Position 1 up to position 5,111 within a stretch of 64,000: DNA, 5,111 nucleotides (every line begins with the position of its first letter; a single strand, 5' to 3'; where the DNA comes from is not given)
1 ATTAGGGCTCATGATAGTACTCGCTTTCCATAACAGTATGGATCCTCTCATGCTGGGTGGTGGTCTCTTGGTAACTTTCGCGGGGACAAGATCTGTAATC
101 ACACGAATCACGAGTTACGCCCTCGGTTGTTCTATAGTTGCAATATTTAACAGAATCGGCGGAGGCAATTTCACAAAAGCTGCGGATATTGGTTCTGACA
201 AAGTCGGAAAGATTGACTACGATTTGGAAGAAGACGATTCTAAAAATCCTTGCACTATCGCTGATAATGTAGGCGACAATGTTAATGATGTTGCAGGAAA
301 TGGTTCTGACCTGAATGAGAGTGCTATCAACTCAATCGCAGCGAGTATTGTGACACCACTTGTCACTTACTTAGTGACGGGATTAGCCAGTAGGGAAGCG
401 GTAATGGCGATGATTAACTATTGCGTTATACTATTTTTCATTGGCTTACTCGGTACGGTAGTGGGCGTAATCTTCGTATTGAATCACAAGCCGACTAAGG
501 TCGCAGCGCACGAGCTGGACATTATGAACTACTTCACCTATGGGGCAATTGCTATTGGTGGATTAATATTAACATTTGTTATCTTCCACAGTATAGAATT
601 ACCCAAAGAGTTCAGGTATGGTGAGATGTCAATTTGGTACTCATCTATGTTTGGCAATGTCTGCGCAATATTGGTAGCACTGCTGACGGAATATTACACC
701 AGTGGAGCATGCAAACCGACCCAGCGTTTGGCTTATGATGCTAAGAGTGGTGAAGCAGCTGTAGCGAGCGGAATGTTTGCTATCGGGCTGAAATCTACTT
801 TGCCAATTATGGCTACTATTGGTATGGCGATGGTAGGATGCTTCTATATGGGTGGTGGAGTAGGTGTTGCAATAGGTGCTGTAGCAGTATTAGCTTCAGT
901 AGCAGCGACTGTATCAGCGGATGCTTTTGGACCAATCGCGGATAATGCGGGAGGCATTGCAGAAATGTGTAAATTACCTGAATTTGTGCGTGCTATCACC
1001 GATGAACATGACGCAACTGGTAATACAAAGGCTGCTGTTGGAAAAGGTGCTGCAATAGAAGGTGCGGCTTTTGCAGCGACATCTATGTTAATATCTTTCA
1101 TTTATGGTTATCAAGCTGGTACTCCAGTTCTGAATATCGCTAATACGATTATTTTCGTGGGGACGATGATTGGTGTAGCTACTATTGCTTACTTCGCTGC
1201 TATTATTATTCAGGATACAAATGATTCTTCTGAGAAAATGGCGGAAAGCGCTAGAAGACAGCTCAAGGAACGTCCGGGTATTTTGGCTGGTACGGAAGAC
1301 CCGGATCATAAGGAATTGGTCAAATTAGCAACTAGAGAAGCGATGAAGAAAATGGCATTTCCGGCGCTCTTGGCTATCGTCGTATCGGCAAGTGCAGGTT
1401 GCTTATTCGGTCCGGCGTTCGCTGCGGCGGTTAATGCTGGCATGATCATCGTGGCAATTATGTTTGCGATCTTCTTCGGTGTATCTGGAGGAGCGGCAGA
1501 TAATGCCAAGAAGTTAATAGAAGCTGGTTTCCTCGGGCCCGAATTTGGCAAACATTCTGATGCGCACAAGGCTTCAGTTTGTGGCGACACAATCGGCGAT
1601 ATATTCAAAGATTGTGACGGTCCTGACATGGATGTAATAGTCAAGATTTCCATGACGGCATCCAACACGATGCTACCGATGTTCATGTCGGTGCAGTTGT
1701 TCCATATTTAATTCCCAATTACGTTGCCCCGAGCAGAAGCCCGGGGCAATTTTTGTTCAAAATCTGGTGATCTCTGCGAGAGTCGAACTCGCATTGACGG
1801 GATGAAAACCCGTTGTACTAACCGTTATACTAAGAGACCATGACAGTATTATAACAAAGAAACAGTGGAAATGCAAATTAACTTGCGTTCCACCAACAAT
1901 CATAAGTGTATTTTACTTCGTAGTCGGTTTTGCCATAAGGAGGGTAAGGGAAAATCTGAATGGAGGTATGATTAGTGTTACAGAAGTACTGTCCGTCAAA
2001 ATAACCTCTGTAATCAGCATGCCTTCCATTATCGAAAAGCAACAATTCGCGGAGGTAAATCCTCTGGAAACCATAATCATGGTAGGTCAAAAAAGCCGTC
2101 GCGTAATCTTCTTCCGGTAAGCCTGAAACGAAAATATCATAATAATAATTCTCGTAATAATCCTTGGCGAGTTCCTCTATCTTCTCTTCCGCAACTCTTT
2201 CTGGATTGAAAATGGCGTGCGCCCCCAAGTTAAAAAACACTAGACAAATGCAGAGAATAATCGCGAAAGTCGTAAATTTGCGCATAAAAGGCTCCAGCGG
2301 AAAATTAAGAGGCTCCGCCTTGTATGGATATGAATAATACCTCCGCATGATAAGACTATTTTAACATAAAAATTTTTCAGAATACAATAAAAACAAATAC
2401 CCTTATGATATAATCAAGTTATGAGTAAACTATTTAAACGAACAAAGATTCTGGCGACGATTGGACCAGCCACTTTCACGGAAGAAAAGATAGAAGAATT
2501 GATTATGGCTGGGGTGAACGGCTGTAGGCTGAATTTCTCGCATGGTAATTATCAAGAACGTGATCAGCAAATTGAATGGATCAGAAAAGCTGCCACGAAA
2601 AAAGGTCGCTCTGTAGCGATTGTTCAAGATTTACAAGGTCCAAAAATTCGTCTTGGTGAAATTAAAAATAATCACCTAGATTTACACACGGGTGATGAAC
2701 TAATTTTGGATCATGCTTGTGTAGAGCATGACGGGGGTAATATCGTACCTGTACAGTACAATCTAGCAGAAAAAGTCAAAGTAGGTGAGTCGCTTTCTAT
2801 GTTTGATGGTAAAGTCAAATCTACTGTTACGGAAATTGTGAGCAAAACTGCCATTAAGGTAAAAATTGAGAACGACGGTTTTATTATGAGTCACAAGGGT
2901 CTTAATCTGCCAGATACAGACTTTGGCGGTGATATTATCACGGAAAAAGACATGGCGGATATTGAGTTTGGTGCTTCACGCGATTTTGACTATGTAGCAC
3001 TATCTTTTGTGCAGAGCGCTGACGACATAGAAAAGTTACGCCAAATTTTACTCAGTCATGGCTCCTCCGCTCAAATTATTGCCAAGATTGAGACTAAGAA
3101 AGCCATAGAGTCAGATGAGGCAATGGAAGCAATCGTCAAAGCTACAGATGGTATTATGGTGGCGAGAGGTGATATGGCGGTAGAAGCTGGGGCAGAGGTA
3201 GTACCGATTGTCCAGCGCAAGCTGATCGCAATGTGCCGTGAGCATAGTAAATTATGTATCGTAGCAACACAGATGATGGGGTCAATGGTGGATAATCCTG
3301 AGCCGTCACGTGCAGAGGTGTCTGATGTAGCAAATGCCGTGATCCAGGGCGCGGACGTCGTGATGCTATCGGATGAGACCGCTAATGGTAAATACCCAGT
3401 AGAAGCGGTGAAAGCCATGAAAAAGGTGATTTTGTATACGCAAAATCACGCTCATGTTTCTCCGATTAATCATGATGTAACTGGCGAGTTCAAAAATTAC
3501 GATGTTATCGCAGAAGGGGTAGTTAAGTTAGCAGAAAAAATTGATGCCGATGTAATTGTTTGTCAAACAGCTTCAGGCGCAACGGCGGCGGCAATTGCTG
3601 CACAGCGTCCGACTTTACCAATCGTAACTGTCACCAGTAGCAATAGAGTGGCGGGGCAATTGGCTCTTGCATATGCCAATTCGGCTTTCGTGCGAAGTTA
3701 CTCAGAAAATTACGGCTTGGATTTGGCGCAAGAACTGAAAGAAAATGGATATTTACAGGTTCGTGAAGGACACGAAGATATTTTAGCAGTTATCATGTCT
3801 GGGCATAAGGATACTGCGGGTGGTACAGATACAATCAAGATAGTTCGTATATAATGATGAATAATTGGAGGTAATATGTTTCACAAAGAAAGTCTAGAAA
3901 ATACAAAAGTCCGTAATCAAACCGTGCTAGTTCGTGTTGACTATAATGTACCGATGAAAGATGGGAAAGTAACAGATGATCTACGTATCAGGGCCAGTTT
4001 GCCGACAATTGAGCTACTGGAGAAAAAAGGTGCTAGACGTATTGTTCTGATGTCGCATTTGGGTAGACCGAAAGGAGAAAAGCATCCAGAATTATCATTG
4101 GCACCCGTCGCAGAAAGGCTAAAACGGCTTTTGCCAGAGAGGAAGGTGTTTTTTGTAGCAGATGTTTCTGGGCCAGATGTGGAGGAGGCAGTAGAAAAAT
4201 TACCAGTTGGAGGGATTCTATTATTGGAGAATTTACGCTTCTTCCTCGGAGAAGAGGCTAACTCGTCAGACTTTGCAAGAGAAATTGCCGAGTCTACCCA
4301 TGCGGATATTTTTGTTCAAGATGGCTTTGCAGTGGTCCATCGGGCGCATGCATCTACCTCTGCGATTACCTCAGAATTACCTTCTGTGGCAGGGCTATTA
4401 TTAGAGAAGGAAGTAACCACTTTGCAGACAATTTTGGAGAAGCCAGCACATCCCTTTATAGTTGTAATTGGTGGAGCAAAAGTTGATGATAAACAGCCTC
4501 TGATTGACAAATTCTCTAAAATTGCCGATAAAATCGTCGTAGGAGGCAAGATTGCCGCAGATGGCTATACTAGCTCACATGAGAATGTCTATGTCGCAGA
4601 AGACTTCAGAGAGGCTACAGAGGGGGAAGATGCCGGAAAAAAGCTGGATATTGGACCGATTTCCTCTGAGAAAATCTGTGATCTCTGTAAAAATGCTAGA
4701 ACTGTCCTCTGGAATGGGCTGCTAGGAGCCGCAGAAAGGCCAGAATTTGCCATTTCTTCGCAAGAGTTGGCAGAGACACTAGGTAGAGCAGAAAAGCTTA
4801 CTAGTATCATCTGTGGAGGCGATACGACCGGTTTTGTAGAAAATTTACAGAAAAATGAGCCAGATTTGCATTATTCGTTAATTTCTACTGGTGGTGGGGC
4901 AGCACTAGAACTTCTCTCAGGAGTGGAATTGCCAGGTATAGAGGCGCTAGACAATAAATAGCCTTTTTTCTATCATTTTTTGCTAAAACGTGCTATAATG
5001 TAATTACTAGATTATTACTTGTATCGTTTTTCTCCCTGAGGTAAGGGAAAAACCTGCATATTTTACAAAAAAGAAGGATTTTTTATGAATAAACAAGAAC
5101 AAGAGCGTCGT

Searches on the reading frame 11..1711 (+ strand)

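Call 69: search_protein_families(library=pfam, proteins=[window:11-1711:+], max_evalue=0.000001)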
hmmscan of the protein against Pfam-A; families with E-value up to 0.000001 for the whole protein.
window:11-1711:+ (566 aa): 1 family
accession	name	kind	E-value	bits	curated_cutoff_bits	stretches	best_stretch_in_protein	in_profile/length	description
PF03030.21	H_PPase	-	2.5e-139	466.3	29.7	1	24-550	136-641/645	Inorganic H+ pyrophosphatase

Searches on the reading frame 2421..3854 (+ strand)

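Call 69: search_protein_families(library=pfam, proteins=[window:2421-3854:+], max_evalue=0.000001)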
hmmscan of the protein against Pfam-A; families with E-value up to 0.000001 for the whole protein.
window:2421-3854:+ (477 aa): 2 families
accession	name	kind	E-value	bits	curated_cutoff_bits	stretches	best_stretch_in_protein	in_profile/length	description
PF00224.27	PK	-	3.9e-104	348.7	30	1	6-330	2-328/328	Pyruvate kinase, barrel domain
PF02887.21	PK_C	-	3.2e-16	59.9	28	1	362-475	2-114/114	Pyruvate kinase, alpha/beta domain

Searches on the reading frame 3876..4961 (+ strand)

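Call 69: search_protein_families(library=pfam, proteins=[window:3876-4961:+], max_evalue=0.000001)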
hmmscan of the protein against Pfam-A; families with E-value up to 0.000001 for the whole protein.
window:3876-4961:+ (361 aa): 1 family
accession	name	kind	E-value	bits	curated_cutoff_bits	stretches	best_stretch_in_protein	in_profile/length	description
PF00162.24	PGK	-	9.2e-100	334.7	27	2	8-228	2-218/379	Phosphoglycerate kinase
